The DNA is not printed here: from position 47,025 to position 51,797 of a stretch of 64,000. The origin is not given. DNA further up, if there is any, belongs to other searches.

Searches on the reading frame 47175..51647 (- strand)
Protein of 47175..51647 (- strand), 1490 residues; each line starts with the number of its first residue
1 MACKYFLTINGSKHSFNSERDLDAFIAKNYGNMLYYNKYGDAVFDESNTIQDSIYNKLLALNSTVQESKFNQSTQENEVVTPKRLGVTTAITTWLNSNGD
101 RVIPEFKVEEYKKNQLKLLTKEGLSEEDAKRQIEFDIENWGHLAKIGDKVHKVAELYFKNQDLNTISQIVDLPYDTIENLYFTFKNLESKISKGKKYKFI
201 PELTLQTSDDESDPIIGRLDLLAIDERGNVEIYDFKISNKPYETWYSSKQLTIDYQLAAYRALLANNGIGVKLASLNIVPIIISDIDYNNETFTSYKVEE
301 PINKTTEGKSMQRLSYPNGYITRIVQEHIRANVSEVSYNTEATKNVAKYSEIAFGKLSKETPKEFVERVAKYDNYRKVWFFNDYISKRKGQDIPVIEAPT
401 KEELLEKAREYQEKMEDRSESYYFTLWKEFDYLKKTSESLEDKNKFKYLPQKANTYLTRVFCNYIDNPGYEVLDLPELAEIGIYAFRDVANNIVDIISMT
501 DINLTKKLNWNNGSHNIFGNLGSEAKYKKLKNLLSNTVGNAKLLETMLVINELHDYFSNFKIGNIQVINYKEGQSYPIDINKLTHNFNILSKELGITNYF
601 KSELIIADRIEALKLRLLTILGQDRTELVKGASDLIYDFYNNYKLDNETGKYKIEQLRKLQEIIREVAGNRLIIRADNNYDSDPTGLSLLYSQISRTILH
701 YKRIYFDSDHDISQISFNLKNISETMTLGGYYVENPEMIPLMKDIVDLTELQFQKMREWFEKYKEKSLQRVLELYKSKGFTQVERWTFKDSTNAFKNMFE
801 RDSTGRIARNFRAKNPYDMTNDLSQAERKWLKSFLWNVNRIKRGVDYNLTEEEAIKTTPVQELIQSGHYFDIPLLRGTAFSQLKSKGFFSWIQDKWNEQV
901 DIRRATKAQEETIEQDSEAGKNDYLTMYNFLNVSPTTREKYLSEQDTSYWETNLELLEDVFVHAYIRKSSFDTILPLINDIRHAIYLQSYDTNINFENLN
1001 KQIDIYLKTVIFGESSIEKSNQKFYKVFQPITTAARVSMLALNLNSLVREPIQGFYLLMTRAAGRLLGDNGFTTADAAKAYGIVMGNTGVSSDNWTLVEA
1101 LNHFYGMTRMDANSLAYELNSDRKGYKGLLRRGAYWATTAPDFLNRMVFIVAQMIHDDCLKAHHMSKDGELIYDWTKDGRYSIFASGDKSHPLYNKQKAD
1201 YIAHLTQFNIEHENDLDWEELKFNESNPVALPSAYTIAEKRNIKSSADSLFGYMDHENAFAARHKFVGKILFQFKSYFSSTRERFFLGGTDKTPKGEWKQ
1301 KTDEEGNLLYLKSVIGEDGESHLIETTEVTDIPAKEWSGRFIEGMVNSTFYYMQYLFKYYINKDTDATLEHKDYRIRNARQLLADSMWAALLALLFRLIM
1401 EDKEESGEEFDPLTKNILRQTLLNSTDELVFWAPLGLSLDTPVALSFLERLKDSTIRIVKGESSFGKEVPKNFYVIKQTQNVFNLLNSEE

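Call 19: search_protein_families(library=phrogs, proteins=[window:47175-51647:-], max_evalue=0.00001)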
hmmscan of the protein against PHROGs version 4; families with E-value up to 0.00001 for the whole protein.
window:47175-51647:- (1490 aa): 1 family
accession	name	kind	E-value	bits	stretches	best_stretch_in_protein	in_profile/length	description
phrog_298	-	DNA, RNA and nucleotide metabolism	9.7e-06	26.1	0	142-268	104-216/293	exonuclease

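Call 29: search_dna_similar(query=window:47175-51647:-, collection=phages, mode=protein, max_rows=12)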
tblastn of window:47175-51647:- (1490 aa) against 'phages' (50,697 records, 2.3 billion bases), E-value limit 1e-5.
Records with a match: 3; places in all: 3; records where one place covers at least 80% of the query: 2.
Best place of each record, by identity: <60% 3.
By first word of the organism name: Bacteriophage 3.
By host as written in the record: - 3.
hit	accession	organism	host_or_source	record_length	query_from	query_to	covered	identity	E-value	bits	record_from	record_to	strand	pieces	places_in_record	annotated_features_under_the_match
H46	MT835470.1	Bacteriophage sp.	human fecal samples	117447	1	1345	90%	27.3%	8e-131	457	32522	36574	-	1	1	record has no annotation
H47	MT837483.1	Bacteriophage sp.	human fecal samples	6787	14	1346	89%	24.3%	1e-47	194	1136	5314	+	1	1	record has no annotation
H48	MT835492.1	Bacteriophage sp.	human fecal samples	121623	779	1420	43%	25.5%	1e-36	158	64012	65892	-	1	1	record has no annotation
